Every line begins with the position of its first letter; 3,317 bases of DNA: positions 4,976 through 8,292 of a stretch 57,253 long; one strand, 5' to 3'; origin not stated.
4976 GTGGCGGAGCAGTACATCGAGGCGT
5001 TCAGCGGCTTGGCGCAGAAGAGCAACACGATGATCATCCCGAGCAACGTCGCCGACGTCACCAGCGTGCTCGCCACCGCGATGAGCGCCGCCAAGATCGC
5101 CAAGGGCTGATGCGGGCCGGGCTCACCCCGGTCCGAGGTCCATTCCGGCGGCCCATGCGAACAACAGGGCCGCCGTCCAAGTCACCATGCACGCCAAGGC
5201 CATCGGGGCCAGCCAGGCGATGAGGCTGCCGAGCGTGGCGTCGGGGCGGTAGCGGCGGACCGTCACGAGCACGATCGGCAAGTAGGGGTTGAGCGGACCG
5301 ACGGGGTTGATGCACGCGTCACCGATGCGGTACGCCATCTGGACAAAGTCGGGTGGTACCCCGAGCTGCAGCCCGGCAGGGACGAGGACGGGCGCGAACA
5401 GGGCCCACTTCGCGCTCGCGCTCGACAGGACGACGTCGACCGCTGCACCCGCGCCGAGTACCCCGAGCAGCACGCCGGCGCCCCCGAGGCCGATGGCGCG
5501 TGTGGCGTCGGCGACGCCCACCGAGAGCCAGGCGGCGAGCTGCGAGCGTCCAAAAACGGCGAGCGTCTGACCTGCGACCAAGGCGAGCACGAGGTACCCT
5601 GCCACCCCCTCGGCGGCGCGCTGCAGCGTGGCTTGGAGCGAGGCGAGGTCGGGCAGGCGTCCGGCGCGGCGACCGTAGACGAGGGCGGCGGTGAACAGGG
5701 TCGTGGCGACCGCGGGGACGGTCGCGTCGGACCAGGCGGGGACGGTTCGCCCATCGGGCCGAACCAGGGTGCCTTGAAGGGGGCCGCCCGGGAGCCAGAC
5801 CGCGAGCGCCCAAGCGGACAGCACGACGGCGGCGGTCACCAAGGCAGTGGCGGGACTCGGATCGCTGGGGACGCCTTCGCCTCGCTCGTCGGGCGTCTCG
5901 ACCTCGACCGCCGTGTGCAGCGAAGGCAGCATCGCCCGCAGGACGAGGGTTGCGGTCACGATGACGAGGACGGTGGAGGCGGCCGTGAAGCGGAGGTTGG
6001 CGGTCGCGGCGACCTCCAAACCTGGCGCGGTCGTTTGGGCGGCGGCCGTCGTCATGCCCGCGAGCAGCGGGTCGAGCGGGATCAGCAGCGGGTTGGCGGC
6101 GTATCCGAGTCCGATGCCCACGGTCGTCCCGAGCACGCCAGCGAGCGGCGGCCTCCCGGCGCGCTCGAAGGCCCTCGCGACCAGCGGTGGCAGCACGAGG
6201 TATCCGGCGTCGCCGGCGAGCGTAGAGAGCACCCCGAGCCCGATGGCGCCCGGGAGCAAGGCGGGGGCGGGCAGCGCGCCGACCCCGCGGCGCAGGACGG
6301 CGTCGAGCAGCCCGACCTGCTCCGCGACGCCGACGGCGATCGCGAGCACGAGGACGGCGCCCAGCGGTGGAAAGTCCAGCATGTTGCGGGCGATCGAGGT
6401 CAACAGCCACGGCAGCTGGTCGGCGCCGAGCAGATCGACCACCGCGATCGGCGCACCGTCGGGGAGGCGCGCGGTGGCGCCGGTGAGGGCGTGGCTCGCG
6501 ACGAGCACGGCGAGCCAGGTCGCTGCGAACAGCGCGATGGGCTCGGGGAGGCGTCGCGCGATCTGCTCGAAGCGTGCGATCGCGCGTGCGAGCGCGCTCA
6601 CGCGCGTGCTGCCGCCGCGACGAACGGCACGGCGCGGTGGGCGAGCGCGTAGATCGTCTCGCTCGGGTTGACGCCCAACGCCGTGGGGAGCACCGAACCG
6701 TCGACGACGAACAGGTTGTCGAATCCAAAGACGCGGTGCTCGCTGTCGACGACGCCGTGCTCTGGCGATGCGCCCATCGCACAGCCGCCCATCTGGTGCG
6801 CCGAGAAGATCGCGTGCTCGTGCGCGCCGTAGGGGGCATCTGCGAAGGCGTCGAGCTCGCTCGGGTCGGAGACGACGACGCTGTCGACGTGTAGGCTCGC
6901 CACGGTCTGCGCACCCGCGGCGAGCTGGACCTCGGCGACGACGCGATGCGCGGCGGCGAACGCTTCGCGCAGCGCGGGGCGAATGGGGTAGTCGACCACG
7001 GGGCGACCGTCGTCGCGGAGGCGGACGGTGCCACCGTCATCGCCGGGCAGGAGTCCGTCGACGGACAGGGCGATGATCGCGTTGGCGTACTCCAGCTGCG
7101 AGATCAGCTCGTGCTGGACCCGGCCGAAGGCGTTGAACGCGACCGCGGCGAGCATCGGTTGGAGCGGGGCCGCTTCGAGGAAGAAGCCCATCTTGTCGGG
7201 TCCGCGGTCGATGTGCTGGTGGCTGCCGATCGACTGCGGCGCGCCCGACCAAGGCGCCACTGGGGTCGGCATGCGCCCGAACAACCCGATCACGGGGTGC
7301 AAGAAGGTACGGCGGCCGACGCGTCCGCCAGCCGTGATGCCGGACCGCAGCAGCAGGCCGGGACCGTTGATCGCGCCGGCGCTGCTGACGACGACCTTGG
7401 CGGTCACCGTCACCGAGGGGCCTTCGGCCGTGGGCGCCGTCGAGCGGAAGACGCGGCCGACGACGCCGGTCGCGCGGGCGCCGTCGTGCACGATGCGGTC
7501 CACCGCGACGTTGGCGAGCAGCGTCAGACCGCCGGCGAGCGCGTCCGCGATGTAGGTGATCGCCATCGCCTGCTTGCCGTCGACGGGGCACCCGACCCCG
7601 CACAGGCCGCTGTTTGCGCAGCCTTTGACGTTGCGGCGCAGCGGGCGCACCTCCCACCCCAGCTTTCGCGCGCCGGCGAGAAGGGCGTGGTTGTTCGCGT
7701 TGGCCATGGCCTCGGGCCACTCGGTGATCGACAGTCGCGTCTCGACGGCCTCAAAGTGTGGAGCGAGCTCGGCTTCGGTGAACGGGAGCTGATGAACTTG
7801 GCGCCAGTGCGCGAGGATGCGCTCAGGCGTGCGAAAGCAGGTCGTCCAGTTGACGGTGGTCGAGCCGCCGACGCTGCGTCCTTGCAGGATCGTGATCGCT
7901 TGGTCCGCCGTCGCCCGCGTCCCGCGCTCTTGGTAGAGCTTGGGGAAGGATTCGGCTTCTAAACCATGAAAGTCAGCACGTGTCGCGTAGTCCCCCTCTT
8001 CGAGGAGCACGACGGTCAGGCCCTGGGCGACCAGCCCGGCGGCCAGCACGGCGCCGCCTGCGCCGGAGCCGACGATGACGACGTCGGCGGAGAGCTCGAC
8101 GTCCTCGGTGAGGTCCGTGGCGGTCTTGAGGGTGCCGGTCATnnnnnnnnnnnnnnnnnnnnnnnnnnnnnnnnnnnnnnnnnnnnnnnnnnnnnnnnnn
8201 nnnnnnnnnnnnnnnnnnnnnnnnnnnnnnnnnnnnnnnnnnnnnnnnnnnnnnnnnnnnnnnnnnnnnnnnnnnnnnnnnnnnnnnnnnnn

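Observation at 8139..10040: In-frame fusion of an AmpG permease to the Tat-signal small subunit of the downstream flavoenzyme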

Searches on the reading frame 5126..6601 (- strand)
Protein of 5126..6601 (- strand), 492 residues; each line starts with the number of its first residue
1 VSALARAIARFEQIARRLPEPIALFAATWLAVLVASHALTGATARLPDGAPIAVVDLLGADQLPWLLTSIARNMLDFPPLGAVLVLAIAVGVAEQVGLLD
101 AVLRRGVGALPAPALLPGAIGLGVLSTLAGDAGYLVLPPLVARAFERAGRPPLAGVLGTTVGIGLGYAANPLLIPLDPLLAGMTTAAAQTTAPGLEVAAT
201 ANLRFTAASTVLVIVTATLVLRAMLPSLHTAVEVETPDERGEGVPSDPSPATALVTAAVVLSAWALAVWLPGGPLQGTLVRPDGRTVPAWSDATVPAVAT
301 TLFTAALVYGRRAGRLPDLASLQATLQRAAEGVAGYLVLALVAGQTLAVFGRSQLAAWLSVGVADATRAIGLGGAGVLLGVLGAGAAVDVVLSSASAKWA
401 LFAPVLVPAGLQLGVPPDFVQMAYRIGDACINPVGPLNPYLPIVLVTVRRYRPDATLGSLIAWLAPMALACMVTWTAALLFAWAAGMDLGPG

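Call 48: search_protein_families(library=pfam, proteins=[window:5126-6601:-], max_evalue=0.0001)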
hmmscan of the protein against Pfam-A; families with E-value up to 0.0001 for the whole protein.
window:5126-6601:- (492 aa): 3 families
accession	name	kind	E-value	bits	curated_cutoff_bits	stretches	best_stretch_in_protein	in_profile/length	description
PF03806.19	ABG_transport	-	3.9e-97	326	27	1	10-492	5-497/502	AbgT putative transporter family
PF02667.20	SCFA_trans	-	8.3e-05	22.2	27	1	326-443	304-420/453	Short chain fatty acid transporter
PF03606.21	DcuC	-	9.7e-05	21.5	23.1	0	313-437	298-419/461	C4-dicarboxylate anaerobic carrier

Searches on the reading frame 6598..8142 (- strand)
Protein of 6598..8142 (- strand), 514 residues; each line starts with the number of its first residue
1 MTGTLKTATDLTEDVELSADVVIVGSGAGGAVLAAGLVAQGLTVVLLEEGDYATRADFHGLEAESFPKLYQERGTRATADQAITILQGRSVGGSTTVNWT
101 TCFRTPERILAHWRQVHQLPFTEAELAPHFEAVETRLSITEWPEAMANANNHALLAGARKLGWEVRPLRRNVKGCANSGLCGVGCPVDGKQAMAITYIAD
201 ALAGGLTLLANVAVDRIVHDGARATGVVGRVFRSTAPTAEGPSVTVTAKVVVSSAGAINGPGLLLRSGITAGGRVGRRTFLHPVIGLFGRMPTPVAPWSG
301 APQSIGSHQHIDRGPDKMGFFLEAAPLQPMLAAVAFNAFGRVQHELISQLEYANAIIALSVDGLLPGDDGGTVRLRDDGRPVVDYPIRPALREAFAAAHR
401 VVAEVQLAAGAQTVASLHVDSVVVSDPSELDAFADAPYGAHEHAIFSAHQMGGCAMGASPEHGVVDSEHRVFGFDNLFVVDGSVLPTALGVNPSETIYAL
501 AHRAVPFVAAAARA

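Call 3: search_protein_families(library=pfam, proteins=[window:6598-8142:-], max_evalue=0.01)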
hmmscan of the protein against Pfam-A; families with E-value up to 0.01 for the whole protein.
window:6598-8142:- (514 aa): 6 families
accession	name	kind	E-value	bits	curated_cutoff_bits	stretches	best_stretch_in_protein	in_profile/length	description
PF00732.25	GMC_oxred_N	-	1.4e-51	175.8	23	1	68-284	3-218/218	GMC oxidoreductase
PF05199.19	GMC_oxred_C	-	1.3e-24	87.7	24.6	1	371-501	5-139/139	GMC oxidoreductase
PF00890.30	FAD_binding_2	-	5.1e-07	29.7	20.4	1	20-53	1-37/414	FAD binding domain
PF13450.12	NAD_binding_8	-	0.00024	21.8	21.9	1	23-52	1-30/68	NAD(P)-binding Rossmann-like domain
PF01494.25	FAD_binding_3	-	0.0024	17.6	22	1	19-53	2-36/349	FAD binding domain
PF07992.20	Pyr_redox_2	-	0.0044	16.9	26.1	1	20-50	2-32/291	Pyridine nucleotide-disulphide oxidoreductase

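Call 4: search_protein_families(library=ncbifam, proteins=[window:6598-8142:-], max_evalue=0.01)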
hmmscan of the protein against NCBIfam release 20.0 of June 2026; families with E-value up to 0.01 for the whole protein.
window:6598-8142:- (514 aa): 16 families
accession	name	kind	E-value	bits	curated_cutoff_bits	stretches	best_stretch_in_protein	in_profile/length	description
NF058674.1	CholsOxChoxAB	equivalog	1.3e-30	106.5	850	2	446-510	470-534/535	cholesterol oxidase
TIGR03970.1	mycofact_MftG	equivalog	1.7e-25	90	387.45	2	19-271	1-267/487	mycofactocin dehydrogenase MftG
NF002550.0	PRK02106.1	subfamily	2.1e-20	72.8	605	2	18-270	5-273/563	choline dehydrogenase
TIGR01810.1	betA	equivalog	7.4e-19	67.8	732.1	2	20-271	1-267/532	choline dehydrogenase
TIGR04542.1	GMC_mycofac_2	equivalog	4.5e-17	62.2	400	2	20-273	1-241/425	mycofactocin system GMC family oxidoreductase MftG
TIGR02462.1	pyranose_ox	equivalog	1e-14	54.4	544.9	2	448-506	483-541/548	pyranose oxidase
NF038210.1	GMC_mycofac_3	equivalog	6.9e-11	41.7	300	1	21-114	1-93/418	mycofactocin system GMC family oxidoreductase MftG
NF005612.0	PRK07364.1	equivalog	6.8e-05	21.6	487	1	6-50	6-50/415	FAD-dependent hydroxylase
NF008313.0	PRK11101.1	equivalog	0.00015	20.5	425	1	16-56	6-46/548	anaerobic glycerol-3-phosphate dehydrogenase subunit A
TIGR02032.1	GG-red-SF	subfamily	0.0038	17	158.8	1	20-51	2-33/297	geranylgeranyl reductase family protein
NF049967.1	QhpG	equivalog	0.0044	16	240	1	21-69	1-47/423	flavin-dependent monooxygenase QhpG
NF009906.0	PRK13369.1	equivalog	0.0066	15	352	1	18-55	6-43/502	glycerol-3-phosphate dehydrogenase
NF004318.0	PRK05714.1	equivalog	0.0075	15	653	0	16-53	2-39/407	2-octaprenyl-3-methyl-6-methoxy-1,4-benzoquinol hydroxylase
NF008899.0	PRK12266.1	equivalog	0.0079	14.7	360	0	18-55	6-43/508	glycerol-3-phosphate dehydrogenase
NF005882.1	PRK07843.1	equivalog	0.008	14.6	788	0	19-51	2-34/547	3-oxosteroid 1-dehydrogenase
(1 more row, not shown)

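Call 32: search_solved_structures(query=window:6598-8142:-, max_evalue=1e-10)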
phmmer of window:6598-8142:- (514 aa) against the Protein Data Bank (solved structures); distinct sequences matched with E-value up to 1e-10: 11.
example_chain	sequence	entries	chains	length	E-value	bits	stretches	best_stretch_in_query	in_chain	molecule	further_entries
1kdg_A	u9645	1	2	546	2.3e-14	56.3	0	433-511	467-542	cellobiose dehydrogenase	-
4qi7_A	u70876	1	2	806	3.2e-14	55.8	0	453-509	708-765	Cellobiose dehydrogenase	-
8b7s_A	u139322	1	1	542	4.2e-14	55.4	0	357-507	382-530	Chloramphenicol-inactivating oxidoreductase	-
1naa_A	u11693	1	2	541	4.3e-14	55.4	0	433-511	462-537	Cellobiose dehydrogenase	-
9lq0_A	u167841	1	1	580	1.7e-12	50.1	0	19-271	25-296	Oxygen-dependent choline dehydrogenase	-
3t37_A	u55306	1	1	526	5.3e-12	48.5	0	445-490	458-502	Probable dehydrogenase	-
7vkd_A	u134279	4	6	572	6.7e-12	48.2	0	448-510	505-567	GMC oxidoreductase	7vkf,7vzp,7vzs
4ynt_A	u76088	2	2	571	7e-12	48.1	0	448-510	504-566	Glucose oxidase, putative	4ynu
4ha6_A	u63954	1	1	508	9.6e-12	47.6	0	445-490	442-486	Pyridoxine 4-oxidase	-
4qi4_A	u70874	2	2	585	1.7e-11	46.8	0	455-505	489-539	Cellobiose dehydrogenase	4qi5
4qi6_A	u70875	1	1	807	3.2e-11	45.9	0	455-505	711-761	Cellobiose dehydrogenase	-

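Call 70: search_solved_structures(query=window:6598-8142:-, max_evalue=0.001)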
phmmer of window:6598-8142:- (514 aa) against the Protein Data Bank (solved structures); distinct sequences matched with E-value up to 0.001: 88 (the best 60 are shown).
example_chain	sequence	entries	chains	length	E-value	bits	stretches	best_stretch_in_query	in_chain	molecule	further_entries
1kdg_A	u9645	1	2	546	2.3e-14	56.3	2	433-511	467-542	cellobiose dehydrogenase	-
4qi7_A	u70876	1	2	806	3.2e-14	55.8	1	453-509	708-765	Cellobiose dehydrogenase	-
8b7s_A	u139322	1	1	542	4.2e-14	55.4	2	357-507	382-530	Chloramphenicol-inactivating oxidoreductase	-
1naa_A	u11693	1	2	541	4.3e-14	55.4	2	433-511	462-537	Cellobiose dehydrogenase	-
9lq0_A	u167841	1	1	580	1.7e-12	50.1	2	19-271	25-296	Oxygen-dependent choline dehydrogenase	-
3t37_A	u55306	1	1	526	5.3e-12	48.5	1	445-490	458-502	Probable dehydrogenase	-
7vkd_A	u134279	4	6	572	6.7e-12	48.2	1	448-510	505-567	GMC oxidoreductase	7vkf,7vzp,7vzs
4ynt_A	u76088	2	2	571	7e-12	48.1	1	448-510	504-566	Glucose oxidase, putative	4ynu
4ha6_A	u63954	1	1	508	9.6e-12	47.6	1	445-490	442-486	Pyridoxine 4-oxidase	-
4qi4_A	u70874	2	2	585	1.7e-11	46.8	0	455-505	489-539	Cellobiose dehydrogenase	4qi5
4qi6_A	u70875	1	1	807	3.2e-11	45.9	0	455-505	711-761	Cellobiose dehydrogenase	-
9fl2_A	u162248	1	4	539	1.8e-10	43.4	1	447-506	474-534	pyranose oxidase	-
8k6k_A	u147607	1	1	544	5e-10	42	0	16-56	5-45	Fructose dehydrogenase (N1146A) large subunit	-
6xut_A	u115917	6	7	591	1.2e-09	40.7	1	447-511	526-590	Oligosaccharide dehydrogenase | Glucose oxidase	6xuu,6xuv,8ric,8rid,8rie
8xcm_A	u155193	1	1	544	1.5e-09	40.4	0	16-56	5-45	Fructose dehydrogenase large subunit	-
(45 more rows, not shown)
